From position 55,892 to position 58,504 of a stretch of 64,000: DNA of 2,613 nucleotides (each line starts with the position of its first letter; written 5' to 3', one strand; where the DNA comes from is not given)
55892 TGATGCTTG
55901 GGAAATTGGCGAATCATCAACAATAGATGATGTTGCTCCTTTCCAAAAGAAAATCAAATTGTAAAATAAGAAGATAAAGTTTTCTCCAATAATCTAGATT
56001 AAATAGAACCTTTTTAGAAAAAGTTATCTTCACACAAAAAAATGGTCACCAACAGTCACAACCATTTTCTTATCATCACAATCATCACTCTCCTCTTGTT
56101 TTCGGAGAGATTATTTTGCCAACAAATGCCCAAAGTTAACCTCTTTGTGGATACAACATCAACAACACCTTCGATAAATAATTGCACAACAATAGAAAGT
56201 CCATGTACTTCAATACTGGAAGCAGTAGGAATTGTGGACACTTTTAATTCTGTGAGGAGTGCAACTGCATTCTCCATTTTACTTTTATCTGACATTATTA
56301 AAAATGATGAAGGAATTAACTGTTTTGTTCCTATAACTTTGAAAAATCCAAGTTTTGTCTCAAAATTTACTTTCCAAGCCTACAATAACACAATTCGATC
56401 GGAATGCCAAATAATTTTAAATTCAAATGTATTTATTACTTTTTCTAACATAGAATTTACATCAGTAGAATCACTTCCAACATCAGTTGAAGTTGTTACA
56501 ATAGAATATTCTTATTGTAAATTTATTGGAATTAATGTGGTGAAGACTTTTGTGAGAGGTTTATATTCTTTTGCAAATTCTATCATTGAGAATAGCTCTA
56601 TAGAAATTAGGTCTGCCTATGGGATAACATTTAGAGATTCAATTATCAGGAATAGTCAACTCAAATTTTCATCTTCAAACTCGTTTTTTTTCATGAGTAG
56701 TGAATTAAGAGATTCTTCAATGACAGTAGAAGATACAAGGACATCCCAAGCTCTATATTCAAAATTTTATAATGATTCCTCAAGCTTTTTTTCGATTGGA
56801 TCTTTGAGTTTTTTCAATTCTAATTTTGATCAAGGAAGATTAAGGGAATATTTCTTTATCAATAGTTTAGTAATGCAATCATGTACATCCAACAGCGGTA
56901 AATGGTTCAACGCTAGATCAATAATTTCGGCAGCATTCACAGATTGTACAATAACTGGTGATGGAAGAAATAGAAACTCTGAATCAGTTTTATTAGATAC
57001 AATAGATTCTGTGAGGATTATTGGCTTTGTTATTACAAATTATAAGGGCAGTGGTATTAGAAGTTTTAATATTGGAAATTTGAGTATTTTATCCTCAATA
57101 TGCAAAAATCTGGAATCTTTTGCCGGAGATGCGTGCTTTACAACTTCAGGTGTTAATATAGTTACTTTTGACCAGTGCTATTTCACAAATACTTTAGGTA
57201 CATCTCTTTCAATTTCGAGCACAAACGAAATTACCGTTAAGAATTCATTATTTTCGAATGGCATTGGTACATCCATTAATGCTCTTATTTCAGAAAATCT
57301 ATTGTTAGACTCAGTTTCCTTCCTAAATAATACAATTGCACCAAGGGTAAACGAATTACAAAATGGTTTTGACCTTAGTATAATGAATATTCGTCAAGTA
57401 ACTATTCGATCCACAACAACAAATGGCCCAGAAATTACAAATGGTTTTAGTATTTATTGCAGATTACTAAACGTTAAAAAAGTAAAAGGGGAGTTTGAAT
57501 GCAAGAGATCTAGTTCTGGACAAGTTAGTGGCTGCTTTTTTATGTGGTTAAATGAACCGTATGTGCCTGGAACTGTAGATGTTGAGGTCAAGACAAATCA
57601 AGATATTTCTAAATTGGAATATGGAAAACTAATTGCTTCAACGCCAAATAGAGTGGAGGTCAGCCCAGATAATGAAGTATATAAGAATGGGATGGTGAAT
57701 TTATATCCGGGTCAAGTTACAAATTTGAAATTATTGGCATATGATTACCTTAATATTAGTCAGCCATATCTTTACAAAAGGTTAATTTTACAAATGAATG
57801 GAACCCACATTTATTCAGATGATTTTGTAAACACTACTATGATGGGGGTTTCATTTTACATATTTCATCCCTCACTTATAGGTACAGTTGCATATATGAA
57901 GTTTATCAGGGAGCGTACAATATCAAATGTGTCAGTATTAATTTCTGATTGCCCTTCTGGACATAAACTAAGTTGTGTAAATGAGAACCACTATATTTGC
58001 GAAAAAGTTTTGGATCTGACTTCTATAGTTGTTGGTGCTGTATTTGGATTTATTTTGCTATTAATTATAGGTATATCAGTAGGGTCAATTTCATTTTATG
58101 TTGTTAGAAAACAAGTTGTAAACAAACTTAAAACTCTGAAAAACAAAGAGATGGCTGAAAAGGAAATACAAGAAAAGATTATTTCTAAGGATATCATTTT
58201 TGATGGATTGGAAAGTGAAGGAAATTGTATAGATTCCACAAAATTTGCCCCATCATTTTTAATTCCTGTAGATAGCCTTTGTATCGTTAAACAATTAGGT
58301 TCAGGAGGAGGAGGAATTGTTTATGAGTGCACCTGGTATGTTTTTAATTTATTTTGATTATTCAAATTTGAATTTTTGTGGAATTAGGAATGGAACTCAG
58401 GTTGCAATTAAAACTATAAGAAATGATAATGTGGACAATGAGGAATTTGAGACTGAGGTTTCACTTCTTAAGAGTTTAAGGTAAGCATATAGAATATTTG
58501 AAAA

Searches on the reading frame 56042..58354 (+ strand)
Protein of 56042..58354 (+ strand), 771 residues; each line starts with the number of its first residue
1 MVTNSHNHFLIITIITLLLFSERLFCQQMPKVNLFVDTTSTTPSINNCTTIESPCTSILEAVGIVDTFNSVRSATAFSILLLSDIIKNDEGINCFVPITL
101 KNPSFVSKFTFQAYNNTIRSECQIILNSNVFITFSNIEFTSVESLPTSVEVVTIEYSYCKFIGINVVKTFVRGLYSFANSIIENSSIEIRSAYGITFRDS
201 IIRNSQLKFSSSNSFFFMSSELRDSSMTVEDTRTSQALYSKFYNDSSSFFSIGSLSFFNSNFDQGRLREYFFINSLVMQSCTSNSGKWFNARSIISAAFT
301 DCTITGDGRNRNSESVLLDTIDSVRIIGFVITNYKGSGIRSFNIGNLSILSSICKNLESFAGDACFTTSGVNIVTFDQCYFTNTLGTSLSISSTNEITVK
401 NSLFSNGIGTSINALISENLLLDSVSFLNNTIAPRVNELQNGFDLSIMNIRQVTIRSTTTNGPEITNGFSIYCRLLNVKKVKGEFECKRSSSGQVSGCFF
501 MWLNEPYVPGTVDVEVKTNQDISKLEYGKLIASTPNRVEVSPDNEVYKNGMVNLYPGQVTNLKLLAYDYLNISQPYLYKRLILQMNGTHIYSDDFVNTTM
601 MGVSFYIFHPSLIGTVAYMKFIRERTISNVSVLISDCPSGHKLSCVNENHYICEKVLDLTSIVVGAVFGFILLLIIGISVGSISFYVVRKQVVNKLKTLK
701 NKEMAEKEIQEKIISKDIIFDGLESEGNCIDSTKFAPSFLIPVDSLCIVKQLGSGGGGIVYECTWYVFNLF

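Call 26: search_protein_families(library=pfam, proteins=[window:56042-58354:+], max_evalue=0.001)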
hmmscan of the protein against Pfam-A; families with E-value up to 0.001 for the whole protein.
window:56042-58354:+ (771 aa): 1 family
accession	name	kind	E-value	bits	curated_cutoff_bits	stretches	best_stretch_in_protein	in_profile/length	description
PF13229.12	Beta_helix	-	0.00072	19.7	25.9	1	370-468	30-123/158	Right handed beta helix region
